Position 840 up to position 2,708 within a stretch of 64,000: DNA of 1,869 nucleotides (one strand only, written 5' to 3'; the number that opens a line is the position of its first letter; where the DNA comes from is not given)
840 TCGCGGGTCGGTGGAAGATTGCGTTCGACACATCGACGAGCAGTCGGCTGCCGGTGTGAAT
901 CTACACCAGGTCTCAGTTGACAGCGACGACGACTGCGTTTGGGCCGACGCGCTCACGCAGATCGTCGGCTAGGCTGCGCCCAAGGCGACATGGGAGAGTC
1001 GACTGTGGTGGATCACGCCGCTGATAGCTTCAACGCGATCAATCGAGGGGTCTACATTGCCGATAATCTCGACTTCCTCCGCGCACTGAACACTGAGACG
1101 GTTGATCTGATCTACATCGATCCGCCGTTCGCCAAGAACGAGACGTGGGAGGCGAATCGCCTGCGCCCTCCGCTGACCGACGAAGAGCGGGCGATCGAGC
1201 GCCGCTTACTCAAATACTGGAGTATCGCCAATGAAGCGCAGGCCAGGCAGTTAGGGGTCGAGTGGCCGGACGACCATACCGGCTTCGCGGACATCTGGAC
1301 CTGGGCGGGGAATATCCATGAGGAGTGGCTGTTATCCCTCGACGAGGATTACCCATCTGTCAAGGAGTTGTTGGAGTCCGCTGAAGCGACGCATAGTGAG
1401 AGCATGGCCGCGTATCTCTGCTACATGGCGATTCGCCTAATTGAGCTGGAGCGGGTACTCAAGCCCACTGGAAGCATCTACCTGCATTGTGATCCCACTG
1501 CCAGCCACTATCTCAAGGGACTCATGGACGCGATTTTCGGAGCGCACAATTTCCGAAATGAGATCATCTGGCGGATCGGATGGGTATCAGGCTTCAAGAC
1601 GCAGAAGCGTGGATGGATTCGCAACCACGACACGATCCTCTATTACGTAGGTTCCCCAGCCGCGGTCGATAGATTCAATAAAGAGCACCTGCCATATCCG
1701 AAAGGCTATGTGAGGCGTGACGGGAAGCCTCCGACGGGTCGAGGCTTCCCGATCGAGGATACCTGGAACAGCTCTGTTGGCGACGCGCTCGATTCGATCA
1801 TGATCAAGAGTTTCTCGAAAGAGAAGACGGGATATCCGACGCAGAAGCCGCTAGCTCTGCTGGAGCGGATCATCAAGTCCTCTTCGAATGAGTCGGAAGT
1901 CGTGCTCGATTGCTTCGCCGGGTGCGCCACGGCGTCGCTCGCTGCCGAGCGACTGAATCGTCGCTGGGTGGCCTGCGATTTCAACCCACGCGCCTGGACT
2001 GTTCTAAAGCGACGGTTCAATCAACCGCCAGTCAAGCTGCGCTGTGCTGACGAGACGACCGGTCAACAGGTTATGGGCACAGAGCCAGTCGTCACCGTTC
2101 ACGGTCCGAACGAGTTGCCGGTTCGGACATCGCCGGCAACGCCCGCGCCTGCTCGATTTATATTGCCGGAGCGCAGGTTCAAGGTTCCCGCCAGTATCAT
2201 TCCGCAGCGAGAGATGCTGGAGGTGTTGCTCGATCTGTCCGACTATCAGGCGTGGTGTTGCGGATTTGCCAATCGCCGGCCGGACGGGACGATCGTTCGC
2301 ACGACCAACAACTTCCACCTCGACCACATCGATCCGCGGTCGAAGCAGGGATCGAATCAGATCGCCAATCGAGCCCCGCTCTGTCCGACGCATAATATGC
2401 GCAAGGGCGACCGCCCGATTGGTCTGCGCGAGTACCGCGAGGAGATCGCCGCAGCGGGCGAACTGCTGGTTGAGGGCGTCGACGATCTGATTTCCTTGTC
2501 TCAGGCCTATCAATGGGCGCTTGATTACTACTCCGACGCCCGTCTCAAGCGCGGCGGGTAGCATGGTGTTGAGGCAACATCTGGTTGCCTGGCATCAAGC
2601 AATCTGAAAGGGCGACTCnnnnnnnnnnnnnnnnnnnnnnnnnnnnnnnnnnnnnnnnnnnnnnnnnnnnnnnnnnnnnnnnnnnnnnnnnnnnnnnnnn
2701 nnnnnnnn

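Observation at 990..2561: Single-chain beta-class DNA methyltransferase fused to a C-terminal HNH nuclease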

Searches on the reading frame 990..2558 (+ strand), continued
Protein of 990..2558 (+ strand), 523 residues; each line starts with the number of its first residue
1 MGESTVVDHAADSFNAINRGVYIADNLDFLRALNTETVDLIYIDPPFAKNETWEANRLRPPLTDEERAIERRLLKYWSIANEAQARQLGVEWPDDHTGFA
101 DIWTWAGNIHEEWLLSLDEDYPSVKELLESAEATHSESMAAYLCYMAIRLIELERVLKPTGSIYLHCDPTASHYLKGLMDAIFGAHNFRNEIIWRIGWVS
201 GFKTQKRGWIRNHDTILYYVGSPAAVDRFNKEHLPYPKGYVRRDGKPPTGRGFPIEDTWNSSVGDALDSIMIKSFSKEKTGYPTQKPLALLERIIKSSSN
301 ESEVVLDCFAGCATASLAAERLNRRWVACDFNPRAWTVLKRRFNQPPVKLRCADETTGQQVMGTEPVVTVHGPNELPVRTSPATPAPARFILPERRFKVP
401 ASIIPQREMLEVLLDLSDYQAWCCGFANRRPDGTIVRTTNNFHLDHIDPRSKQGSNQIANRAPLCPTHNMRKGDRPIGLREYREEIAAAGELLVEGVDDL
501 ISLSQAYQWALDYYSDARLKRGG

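Call 10: find_related_loci(query=window:990-2558:+, collection=genome_contigs, flank=8000)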
Query window:990-2558:+ (523 aa) in genome_contigs; peptide patterns used: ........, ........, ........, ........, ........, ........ (x = any residue, [..] = any of these).
37 stretches matched a pattern; 32 encode a relative of the query (tblastn E <= 1e-3); 32 distinct loci.
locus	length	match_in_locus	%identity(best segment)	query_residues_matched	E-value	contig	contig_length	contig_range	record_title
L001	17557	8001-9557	89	4-522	0e+0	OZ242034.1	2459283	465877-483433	MAG: Dehalococcoidia bacterium isolate 72ec99ff-6f13-4058-b9f9-659670a83d8f genome assembly, chromosome: 1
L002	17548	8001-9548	80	3-518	0e+0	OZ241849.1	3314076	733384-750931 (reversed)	MAG: Dehalococcoidia bacterium isolate e0324ba9-04d6-4c46-83e9-6adffe65d82a genome assembly, chromosome: 1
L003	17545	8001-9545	78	4-518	0e+0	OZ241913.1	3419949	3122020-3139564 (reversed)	MAG: Dehalococcoidia bacterium isolate 665203e5-4de3-409e-b258-c822a43d9238 genome assembly, chromosome: 1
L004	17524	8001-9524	79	9-516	0e+0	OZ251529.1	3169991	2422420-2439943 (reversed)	MAG: Dehalococcoidia bacterium isolate 64543fda-5a3a-48f4-bbbd-4b73dd240877 genome assembly, chromosome: 1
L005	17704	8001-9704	54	13-521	0e+0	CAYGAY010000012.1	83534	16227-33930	MAG TPA_asm: uncultured Dehalococcoidia bacterium isolate ERP110561_co1_15 genome assembly, contig: NODE_155_length_8353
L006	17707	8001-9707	52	10-521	0e+0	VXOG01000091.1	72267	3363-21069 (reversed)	MAG: Chloroflexi bacterium isolate SB0662_bin_27 NODE_370_length_72267_cov_50.951975, whole genome shotgun sequence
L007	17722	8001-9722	51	7-521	0e+0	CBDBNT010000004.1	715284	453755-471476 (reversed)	MAG: Dehalococcoidia bacterium isolate 566077ff-fea0-4476-9990-131f9c0e49bb genome assembly, contig: contig_4, whole gen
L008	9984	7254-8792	55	16-520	0e+0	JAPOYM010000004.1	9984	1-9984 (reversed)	MAG: bacterium isolate COS4_bin_33 NODE_4995_length_9984_cov_30.5493, whole genome shotgun sequence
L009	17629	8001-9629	53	12-522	0e+0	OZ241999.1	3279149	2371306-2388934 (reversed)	MAG: Dehalococcoidia bacterium isolate a94145c4-23f5-4c8d-977e-23e11a5cf2dd genome assembly, chromosome: 1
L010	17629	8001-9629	53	12-522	0e+0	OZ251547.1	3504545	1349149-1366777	MAG: Dehalococcoidia bacterium isolate 7c1018f6-8209-44eb-a256-ba93cc78eb51 genome assembly, chromosome: 1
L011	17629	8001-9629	53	12-522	0e+0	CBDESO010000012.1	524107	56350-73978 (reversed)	MAG: Dehalococcoidia bacterium isolate 8bfb036c-3c01-4255-9848-4c90bd31c741 genome assembly, contig: contig_12, whole ge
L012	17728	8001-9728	51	4-521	0e+0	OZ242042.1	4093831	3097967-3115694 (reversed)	MAG: Dehalococcoidia bacterium isolate f9cecd87-683c-406e-b8e3-528e430a091d genome assembly, chromosome: 1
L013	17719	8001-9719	50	13-522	2e-180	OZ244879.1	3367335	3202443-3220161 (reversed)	MAG: Dehalococcoidia bacterium isolate 129e805c-15e7-4e04-be47-5b5205565f01 genome assembly, chromosome: 1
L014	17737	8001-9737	48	12-521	2e-151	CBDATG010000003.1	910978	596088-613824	MAG: Dehalococcoidia bacterium isolate 80e6128f-517f-43e6-b03b-0ad7e0561b48 genome assembly, contig: contig_3, whole gen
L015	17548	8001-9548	48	12-523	3e-142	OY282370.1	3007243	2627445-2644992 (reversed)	MAG: uncultured Acidimicrobiia bacterium isolate 3d6cc9fa-110c-4048-9278-ecdec338fc6f genome assembly, chromosome: 1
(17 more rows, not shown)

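Call 17: search_dna_similar(query=window:990-2558:+, collection=phages, mode=protein, max_rows=15)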
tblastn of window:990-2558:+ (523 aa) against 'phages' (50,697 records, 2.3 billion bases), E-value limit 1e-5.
Records with a match: 347; places in all: 358; records where one place covers at least 80% of the query: 0.
Best place of each record, by identity: <60% 347.
By first word of the organism name: Staphylococcus 50; Synechococcus 31; Vibrio 28; Streptomyces 22; Flavobacterium 20; Salmonella 17; Gordonia 14; Pseudomonas 11; Lactococcus 11; Cyanophage 10; and 36 more.
By host as written in the record: - 57; Staphylococcus aureus 24; Streptomyces lividans JI 1326 15; Flavobacterium sp. LMO6 13; Gordonia terrae 3612 12; Synechococcus 10; Lactococcus lactis 10; Flavobacterium sp. LMO9 7; and 113 more.
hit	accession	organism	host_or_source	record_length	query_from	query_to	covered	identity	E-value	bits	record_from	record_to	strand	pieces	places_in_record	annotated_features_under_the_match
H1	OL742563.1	Streptomyces phage Snorlax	Streptomyces lividans JI 1326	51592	10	343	64%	37.6%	4e-31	206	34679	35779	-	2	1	48: DNA methylase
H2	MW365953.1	Streptomyces phage Dwayne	Streptomyces lividans JI 1326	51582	10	343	64%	37.6%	4e-31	206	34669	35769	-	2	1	48: DNA methylase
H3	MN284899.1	Streptomyces phage Whatever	Streptomyces lividans JI 1326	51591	10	343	64%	37.6%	4e-31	206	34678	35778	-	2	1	48: DNA methylase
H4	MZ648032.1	Streptomyces phage Chucky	Streptomyces lividans JI 1326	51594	10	343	64%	37.6%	4e-31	206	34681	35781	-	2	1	48: DNA methylase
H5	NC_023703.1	Mycobacterium phage Dori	Mycobacterium smegmatis mc2 155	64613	21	344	57%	41.2%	2e-22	193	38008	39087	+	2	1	42: DNA methyltransferase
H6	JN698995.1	Mycobacterium phage Dori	Mycobacterium smegmatis mc2 155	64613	21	344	57%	41.2%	2e-22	193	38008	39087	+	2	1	42: DNA methylase N-4/N-6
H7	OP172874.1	Mycobacterium phage Mask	Mycobacterium smegmatis mc#155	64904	21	344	57%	41.2%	2e-22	193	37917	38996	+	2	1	42: DNA methyltransferase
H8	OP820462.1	Streptomyces phage TagePhighter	Streptomyces lividans JI 1326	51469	17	343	57%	39.6%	2e-27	199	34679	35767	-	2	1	50: DNA methyltransferase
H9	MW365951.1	Streptomyces phage Hippo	Streptomyces lividans JI 1326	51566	17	343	63%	35.4%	2e-48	186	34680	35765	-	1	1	48: methyltransferase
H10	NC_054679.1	Streptomyces phage Werner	Streptomyces lividans JI 1326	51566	17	343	63%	35.4%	2e-48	186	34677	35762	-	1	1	48: DNA methyltransferase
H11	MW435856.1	Streptomyces phage Werner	Streptomyces lividans JI 1326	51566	17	343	63%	35.4%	2e-48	186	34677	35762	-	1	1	48: methyltransferase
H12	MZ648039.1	Streptomyces phage RedBear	Streptomyces lividans JI 1326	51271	17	343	53%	41.9%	1e-26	198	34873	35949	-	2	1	49: methyltransferase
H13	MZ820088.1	Streptomyces phage Katalie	Streptomyces lividans JI 1326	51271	17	343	53%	41.9%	1e-26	198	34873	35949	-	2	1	48: methyltransferase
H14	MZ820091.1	Streptomyces phage South40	Streptomyces lividans JI 1326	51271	17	343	53%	41.9%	1e-26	198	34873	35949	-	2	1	48: methyltransferase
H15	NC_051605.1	Mycobacterium phage Amgine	Mycobacterium smegmatis mc2 155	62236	21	343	62%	35.0%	1e-26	196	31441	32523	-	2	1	37: methyltransferase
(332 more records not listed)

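Call 18: search_dna_similar(query=window:990-2558:+, collection=plasmids, mode=protein, max_rows=15)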
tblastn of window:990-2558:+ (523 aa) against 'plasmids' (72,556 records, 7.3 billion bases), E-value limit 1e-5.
Records with a match: 187; places in all: 193; records where one place covers at least 80% of the query: 0.
Best place of each record, by identity: <60% 187.
By first word of the organism name: Bacillus 18; Escherichia 18; Spiroplasma 10; Salmonella 9; Acinetobacter 7; Lactiplantibacillus 6; Ligilactobacillus 6; Klebsiella 6; Enterococcus 5; Burkholderia 5; and 57 more.
By predicted mobility (MOB-suite, as given by PLSDB): non-mobilizable 91; mobilizable 54; conjugative 42.
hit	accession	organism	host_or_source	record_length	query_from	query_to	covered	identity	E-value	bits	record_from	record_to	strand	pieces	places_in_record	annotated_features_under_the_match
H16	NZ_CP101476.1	Cellulosimicrobium cellulans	water,poultry farm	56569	21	343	55%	42.4%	5e-29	206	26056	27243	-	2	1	DNA methyltransferase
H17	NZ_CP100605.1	Bradyrhizobium sp. Ash2021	-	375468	21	344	62%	36.7%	1e-24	195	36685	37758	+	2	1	DNA methyltransferase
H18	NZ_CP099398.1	Rhizobium sp. Pop5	Phaseolus vulgaris,Cell culture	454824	21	366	66%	32.7%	2e-47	184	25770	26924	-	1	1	DNA methyltransferase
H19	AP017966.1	Candidatus Megaera polyxenophila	-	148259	10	345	64%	33.0%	4e-38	157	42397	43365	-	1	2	adenine specific DNA methylase Mod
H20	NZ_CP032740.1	Enterococcus casseliflavus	Homo sapiens,bile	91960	17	361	66%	31.3%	5e-34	144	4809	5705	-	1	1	site-specific DNA-methyltransferase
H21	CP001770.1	Spirosoma linguale DSM 74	-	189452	21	422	77%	26.8%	1e-25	119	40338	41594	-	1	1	DNA methylase N-4/N-6 domain protein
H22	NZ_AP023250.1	Mesorhizobium sp. 131-2-5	Lotus japonicus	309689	21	350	63%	31.7%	2e-34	146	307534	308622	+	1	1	site-specific DNA-methyltransferase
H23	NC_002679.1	Mesorhizobium japonicum MAFF 303099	-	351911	21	350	63%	31.7%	2e-34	146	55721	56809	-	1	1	site-specific DNA-methyltransferase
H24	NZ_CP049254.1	Microbacterium amylolyticum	cell culture,soil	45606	21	345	62%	31.9%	4e-38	157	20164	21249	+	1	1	DNA methyltransferase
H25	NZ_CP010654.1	Phaeobacter inhibens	cell culture,zooplankton aquaculture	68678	21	383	69%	27.7%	2e-27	124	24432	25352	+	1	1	site-specific DNA-methyltransferase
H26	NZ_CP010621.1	Phaeobacter inhibens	cell culture,cleaning system aquaculture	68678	21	383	69%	27.7%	2e-27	124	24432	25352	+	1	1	site-specific DNA-methyltransferase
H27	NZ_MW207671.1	Enterococcus faecium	-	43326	17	361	66%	28.1%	8e-28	125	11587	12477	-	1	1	site-specific DNA-methyltransferase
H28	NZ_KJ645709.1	Enterococcus faecium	Sus scrofa,feces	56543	17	361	66%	28.1%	8e-28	125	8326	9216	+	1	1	site-specific DNA-methyltransferase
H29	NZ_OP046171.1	Enterococcus hirae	-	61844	17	361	66%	28.1%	8e-28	125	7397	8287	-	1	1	site-specific DNA-methyltransferase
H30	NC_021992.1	Acetobacter pasteurianus 386B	-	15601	14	382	71%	26.1%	5e-20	101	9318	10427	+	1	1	site-specific DNA-methyltransferase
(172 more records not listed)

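Call 35: predict_structure(alignment_id=A1)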
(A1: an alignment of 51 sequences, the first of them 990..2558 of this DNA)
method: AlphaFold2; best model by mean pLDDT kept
length: 523 residues; sequences in the alignment: 51
mean_pLDDT: 74.7   pTM: 0.69
mean pLDDT of the five models: 74.7, 73.8, 73.7, 72.5, 69.1
residues with pLDDT >= 90: 149; 70-90: 184; 50-70: 125; < 50: 65
segments of 3 or more residues with pLDDT < 50: 1-3, 5-10, 199-204, 260-284, 395-400, 448-457
pLDDT, mean of each block of 10 residues (from residue 1): 45 86 94 96 74 60 88 92 90 69 80 89 92 90 94 95 88 91 91 61 53 82 88 77 82 59 39 45 61 89 92 84 94 88 80 66 74 93 72 51 64 70 56 63 48 43 53 62 75 72 73 79 60
secondary structure, 60 per line:
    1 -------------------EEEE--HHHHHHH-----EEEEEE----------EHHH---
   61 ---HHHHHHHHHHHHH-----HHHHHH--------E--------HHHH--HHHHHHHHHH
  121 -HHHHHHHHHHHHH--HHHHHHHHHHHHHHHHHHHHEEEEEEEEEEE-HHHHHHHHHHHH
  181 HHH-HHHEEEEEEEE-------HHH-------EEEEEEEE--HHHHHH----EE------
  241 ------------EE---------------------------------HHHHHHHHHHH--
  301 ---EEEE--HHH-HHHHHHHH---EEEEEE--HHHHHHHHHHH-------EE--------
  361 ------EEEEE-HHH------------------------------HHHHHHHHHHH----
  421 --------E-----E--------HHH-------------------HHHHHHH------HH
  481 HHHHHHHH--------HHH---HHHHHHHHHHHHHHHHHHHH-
elements in order: E20-23 H26-32 E38-43 H64-76 H82-87 H105-108 H111-120 H122-134 H137-156 E157-167 H169-183 E188-195 E213-220 H223-228 H288-298 E304-307 H314-321 E325-330 H333-343 E367-371 H406-416 H466-472 H479-488 H503-522

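Call 52: fold_search(model_id=the predicted structure, library=pdb)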
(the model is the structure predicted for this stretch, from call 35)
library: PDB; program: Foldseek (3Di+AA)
matches with E <= 10: 946; with E <= 0.001: 78
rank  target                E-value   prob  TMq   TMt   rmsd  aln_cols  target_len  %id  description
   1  6k0w_B                1.3e-14  1.00  0.34  0.35  10.7       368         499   20  DNA methyltransferase in complex with sinefungin (released 2019-12-11)
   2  6k0w_C                2.2e-14  1.00  0.34  0.40   8.7       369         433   20  DNA methyltransferase in complex with sinefungin (released 2019-12-11)
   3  1g60_A                5.4e-14  1.00  0.36  0.74   4.9       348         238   19  Crystal Structure of Methyltransferase MboIIa (Moraxella bovis) (released 2002-05-01)
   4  1g60_B                6.1e-14  1.00  0.37  0.79   4.8       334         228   19  Crystal Structure of Methyltransferase MboIIa (Moraxella bovis) (released 2002-05-01)
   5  6k0w_D                9.8e-14  1.00  0.35  0.41   7.8       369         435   20  DNA methyltransferase in complex with sinefungin (released 2019-12-11)
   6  6pbd_B                1.4e-13  1.00  0.34  0.52   7.1       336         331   19  DNA N6-Adenine Methyltransferase CcrM In Complex with Double-Stranded DNA Oligonucleotide Containing Its Recognition S (released 2019-10-23)
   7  6pbd_A                1.5e-13  1.00  0.35  0.51  14.6       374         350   18  DNA N6-Adenine Methyltransferase CcrM In Complex with Double-Stranded DNA Oligonucleotide Containing Its Recognition S (released 2019-10-23)
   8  8urk_A                3.9e-13  1.00  0.36  0.71   8.3       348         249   18  Crystal structure of DNA N6-Adenine Methyltransferase M.BceJIV from Burkholderia cenocepacia in complex with duplex DN (released 2024-09-11)
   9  9c3s_A                4.2e-13  1.00  0.38  0.76   4.5       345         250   18  Crystal structure of DNA N6-Adenine Methyltransferase M.BceJIV from Burkholderia cenocepacia in complex with duplex DN (released 2024-09-11)
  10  1nw8                  5.0e-13  1.00  0.35  0.65   7.4       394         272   18  Structure of L72P mutant beta class N6-adenine DNA methyltransferase RsrI (released 2003-07-29)
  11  8urk_D                5.6e-13  1.00  0.37  0.74   5.4       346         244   20  Crystal structure of DNA N6-Adenine Methyltransferase M.BceJIV from Burkholderia cenocepacia in complex with duplex DN (released 2024-09-11)
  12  9c3u_A                6.7e-13  1.00  0.39  0.77   5.0       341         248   20  Crystal structure of DNA N6-Adenine Methyltransferase M.BceJIV from Burkholderia cenocepacia in complex with duplex DN (released 2024-09-11)
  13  6k0w_A                8.6e-13  1.00  0.33  0.33  13.7       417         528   16  DNA methyltransferase in complex with sinefungin (released 2019-12-11)
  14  9c3s_D                1.6e-12  1.00  0.37  0.76   5.1       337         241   20  Crystal structure of DNA N6-Adenine Methyltransferase M.BceJIV from Burkholderia cenocepacia in complex with duplex DN (released 2024-09-11)
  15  8s9m                  1.8e-12  1.00  0.33  0.67   8.4       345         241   16  DNA cytosine-N4 methyltransferase (residues 79-324) from the Bdelloid rotifer Adineta vaga (released 2023-08-02)
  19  9c3s_C                8.0e-12  1.00  0.35  0.70   8.9       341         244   19  Crystal structure of DNA N6-Adenine Methyltransferase M.BceJIV from Burkholderia cenocepacia in complex with duplex DN (released 2024-09-11)
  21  9c3u_C                1.1e-11  1.00  0.33  0.69   8.9       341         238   20  Crystal structure of DNA N6-Adenine Methyltransferase M.BceJIV from Burkholderia cenocepacia in complex with duplex DN (released 2024-09-11)
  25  9c3u_D                4.3e-11  1.00  0.36  0.74   6.2       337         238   19  Crystal structure of DNA N6-Adenine Methyltransferase M.BceJIV from Burkholderia cenocepacia in complex with duplex DN (released 2024-09-11)
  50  9o6k_B                4.7e-04  1.00  0.21  0.42  13.4       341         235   10  Cryo-EM structure of AMT1-AMT7-AMTP1-AMTP2 complex (released 2025-08-13)
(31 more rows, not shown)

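Call 57: find_related_loci(query=A1, collection=viral_contigs, flank=6000)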
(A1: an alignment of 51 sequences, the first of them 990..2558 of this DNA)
Query A1 (523 aa) in viral_contigs; peptide patterns used: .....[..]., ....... (x = any residue, [..] = any of these).
58 stretches matched a pattern, but none encodes a relative of the query by tblastn (E <= 1e-3).

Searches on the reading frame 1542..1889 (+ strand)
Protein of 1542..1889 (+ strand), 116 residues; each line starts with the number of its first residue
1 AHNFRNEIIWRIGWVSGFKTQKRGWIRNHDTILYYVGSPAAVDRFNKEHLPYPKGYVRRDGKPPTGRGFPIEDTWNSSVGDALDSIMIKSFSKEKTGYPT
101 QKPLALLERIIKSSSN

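Call 69: find_homologous_proteins(query=window:1542-1889:+, max_evalue=1e-10)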
Query window:1542-1889:+ (116 aa): 30 proteins with E <= 1e-10 among 270 candidates.
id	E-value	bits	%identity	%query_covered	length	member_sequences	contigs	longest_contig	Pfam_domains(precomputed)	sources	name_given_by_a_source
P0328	1.4e-59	217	82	97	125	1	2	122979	PF01555.25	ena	-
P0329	2.1e-55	204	74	100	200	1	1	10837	PF01555.25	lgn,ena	-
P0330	2.6e-51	191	74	98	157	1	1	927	PF01555.25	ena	-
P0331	8.1e-44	166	72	93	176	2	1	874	PF01555.25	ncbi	ncbi:MAG: DNA-methyltransferase, partial [Thermoplasmata archaeon]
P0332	2.9e-42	161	70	91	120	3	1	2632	PF01555.25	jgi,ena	-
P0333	7.6e-42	160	68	97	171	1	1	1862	PF01555.25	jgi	jgi:DNA modification methylase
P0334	1.1e-40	156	65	98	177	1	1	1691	PF01555.25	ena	-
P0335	6.8e-37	144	59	97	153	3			PF01555.25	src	-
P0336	2.3e-36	142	61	92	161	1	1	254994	PF01555.25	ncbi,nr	ncbi:MAG: site-specific DNA-methyltransferase [Flavobacteriales bacterium]|nr:site-specific DNA-meth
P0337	3.7e-33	132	56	98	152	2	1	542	PF01555.25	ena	-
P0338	1.9e-31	126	59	100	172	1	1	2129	PF13649.13,PF01555.25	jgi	jgi:site-specific DNA-methyltransferase (adenine-specific)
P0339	3.0e-30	123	76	59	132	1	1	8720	PF01555.25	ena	-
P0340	5.4e-29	119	77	59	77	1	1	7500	-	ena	-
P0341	7.7e-29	118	58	92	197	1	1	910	PF01555.25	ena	-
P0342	8.7e-28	115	53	99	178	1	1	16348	PF01555.25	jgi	jgi:site-specific DNA-methyltransferase (adenine-specific)/adenine-specific DNA-methyltransferase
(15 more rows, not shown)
